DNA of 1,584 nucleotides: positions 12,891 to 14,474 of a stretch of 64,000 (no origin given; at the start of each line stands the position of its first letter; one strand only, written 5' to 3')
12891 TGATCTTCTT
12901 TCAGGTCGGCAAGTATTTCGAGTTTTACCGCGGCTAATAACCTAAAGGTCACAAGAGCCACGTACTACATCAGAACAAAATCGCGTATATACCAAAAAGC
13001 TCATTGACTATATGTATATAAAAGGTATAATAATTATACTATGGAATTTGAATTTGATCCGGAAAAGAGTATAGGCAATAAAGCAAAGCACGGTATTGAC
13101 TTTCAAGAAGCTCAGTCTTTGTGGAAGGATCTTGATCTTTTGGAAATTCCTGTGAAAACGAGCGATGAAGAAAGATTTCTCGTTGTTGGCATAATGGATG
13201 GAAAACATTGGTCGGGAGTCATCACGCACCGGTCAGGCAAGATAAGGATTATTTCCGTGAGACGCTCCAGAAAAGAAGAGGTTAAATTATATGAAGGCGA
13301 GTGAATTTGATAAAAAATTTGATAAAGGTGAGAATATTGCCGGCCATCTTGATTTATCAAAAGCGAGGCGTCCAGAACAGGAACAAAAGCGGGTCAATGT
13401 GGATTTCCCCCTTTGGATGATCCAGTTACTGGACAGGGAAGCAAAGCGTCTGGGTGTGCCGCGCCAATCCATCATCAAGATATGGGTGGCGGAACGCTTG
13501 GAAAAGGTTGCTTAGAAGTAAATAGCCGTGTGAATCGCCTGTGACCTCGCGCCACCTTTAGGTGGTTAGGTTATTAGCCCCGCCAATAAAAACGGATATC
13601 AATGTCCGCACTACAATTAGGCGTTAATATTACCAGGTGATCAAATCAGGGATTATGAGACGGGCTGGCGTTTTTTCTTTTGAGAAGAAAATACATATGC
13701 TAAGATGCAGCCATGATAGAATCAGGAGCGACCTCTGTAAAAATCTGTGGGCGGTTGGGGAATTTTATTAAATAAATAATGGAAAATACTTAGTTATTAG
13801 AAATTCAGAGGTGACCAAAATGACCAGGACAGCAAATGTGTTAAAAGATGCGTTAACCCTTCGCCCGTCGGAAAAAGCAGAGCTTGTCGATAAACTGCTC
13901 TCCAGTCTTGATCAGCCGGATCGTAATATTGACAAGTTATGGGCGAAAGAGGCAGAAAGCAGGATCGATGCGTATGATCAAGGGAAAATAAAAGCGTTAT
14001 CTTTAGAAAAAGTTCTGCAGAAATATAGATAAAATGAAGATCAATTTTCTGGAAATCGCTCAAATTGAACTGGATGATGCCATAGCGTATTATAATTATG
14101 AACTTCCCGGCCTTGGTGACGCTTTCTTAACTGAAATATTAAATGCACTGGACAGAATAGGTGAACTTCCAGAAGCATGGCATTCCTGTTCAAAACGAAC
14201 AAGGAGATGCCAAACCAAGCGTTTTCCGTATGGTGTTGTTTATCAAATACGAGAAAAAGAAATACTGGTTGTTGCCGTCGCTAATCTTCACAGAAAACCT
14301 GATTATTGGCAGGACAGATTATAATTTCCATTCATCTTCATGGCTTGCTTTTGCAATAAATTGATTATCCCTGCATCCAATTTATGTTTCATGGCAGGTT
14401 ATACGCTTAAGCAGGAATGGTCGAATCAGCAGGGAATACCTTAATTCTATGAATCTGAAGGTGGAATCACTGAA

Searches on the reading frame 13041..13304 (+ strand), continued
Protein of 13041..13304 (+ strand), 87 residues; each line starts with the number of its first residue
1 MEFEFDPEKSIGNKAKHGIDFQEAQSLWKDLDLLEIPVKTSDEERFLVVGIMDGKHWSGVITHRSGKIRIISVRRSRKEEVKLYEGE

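Call 58: find_encoding_contigs(protein=P0014, flank=6000, max_places=10)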
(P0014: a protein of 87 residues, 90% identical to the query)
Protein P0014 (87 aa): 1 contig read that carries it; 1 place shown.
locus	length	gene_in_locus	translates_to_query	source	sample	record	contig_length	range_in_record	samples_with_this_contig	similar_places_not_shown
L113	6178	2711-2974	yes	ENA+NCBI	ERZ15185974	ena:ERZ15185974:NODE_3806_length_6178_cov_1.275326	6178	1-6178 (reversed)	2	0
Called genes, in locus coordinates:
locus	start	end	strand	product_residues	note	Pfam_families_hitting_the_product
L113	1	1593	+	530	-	PF00133:tRNA-synt_1, PF09334:tRNA-synt_1g (weak), PF08264:Anticodon_1, PF10458:Val_tRNA-synt_C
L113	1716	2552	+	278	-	PF02749:QRPTase_N, PF01729:QRPTase_C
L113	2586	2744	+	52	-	-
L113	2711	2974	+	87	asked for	PF04365:BrnT_toxin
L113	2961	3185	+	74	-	-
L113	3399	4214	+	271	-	PF03099:BPL_LplA_LipB, PF16917:BPL_LplA_LipB_2, PF02237:BPL_C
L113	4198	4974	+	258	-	PF03309:Pan_kinase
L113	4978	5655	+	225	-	PF01121:CoaE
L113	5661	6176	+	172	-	?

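Call 59: find_encoding_contigs(protein=P0016, flank=6000, max_places=10)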
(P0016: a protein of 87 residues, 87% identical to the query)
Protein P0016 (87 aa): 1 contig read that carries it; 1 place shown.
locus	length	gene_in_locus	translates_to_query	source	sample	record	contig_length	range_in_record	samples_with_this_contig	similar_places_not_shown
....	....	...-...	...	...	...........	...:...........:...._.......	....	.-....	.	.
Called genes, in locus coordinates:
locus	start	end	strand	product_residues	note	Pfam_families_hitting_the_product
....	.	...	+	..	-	?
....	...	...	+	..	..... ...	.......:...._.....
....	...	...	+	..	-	-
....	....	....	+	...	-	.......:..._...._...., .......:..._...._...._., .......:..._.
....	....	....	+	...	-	?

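Call 75: search_protein_families(library=padloc, proteins=[window:13041-13304:+], max_evalue=0.01)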
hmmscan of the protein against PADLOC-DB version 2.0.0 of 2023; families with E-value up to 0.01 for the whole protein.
window:13041-13304:+ (87 aa): 0 families

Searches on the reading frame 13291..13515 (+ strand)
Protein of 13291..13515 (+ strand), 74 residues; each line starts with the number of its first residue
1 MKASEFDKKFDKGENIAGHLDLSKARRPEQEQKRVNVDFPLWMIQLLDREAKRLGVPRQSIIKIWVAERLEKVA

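Call 8: search_protein_families(library=ncbifam, proteins=[window:13291-13515:+], max_evalue=0.1)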
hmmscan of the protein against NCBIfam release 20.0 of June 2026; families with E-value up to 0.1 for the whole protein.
window:13291-13515:+ (74 aa): 1 family
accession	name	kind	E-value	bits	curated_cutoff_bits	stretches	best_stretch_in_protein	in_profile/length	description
NF047399.1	BrnA_antitoxin_add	equivalog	1.9e-36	124.1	60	1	1-70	1-70/70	type II toxin-antitoxin system BrnA family antitoxin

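Call 9: search_protein_families(library=pfam, proteins=[window:13291-13515:+], max_evalue=0.1)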
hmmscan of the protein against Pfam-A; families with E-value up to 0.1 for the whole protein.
window:13291-13515:+ (74 aa): 1 family
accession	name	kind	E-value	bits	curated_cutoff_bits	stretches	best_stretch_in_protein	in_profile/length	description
PF12441.14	CopG_antitoxin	-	0.0007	20.7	28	1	29-68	39-78/79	CopG antitoxin of type II toxin-antitoxin system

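Call 12: find_encoding_contigs(protein=window:13291-13515:+, flank=10000, max_places=10)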
Protein window:13291-13515:+ (74 aa): no gene with exactly this product is on record in the collection.

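Call 75: search_protein_families(library=padloc, proteins=[window:13291-13515:+], max_evalue=0.01)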
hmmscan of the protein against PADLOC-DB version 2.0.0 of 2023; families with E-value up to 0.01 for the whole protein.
window:13291-13515:+ (74 aa): 0 families

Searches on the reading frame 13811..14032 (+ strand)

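Call 8: search_protein_families(library=ncbifam, proteins=[window:13811-14032:+], max_evalue=0.1)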
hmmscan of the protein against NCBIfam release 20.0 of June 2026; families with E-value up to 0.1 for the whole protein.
window:13811-14032:+ (73 aa): 1 family
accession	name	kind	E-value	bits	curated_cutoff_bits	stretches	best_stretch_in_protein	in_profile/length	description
TIGR02574.1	stabl_TIGR02574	hypoth_equivalog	1.9e-09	37.3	31.9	1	14-71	2-61/65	putative addiction module component, TIGR02574 family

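Call 9: search_protein_families(library=pfam, proteins=[window:13811-14032:+], max_evalue=0.1)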
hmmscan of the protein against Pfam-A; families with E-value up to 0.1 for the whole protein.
window:13811-14032:+ (73 aa): 1 family
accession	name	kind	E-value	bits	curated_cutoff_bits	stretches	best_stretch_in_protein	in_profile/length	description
PF09720.15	Unstab_antitox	-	2.3e-16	60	23.3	1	17-68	2-54/54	Putative addiction module component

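Call 75: search_protein_families(library=padloc, proteins=[window:13811-14032:+], max_evalue=0.01)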
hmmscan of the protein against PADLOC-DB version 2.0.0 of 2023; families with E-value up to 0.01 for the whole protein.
window:13811-14032:+ (73 aa): 0 families

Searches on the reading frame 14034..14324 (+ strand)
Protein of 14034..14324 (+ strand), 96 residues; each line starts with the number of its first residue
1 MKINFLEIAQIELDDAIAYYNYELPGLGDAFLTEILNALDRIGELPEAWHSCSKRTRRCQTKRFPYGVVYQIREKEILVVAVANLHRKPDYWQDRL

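Call 8: search_protein_families(library=ncbifam, proteins=[window:14034-14324:+], max_evalue=0.1)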
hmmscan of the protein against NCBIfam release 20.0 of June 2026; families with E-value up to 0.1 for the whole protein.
window:14034-14324:+ (96 aa): 1 family
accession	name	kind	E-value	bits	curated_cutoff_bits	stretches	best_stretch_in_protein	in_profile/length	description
TIGR02385.1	RelE_StbE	subfamily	0.04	14.4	27.9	1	4-84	3-82/88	type II toxin-antitoxin system mRNA interferase toxin, RelE/StbE family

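Call 9: search_protein_families(library=pfam, proteins=[window:14034-14324:+], max_evalue=0.1)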
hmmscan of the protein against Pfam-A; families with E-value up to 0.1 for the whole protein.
window:14034-14324:+ (96 aa): 1 family
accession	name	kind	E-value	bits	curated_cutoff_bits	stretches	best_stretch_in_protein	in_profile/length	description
PF05016.21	ParE_toxin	-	4.7e-08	33.9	23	1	7-83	5-83/89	ParE toxin of type II toxin-antitoxin system, parDE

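Call 45: find_encoding_contigs(protein=window:14034-14324:+, flank=5000, max_places=10)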
Protein window:14034-14324:+ (96 aa): 2 contigs read that carry it; 1 place shown.
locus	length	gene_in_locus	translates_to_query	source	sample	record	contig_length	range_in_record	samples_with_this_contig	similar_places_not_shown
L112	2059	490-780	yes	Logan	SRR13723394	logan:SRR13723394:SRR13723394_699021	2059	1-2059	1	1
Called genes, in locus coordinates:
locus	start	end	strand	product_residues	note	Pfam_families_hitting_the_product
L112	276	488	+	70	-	PF09720:Unstab_antitox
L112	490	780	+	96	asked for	PF05016:ParE_toxin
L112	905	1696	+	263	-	PF03099:BPL_LplA_LipB, PF16917:BPL_LplA_LipB_2, PF02237:BPL_C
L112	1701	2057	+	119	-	?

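Call 75: search_protein_families(library=padloc, proteins=[window:14034-14324:+], max_evalue=0.01)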
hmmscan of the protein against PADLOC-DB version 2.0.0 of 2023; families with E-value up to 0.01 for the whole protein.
window:14034-14324:+ (96 aa): 0 families
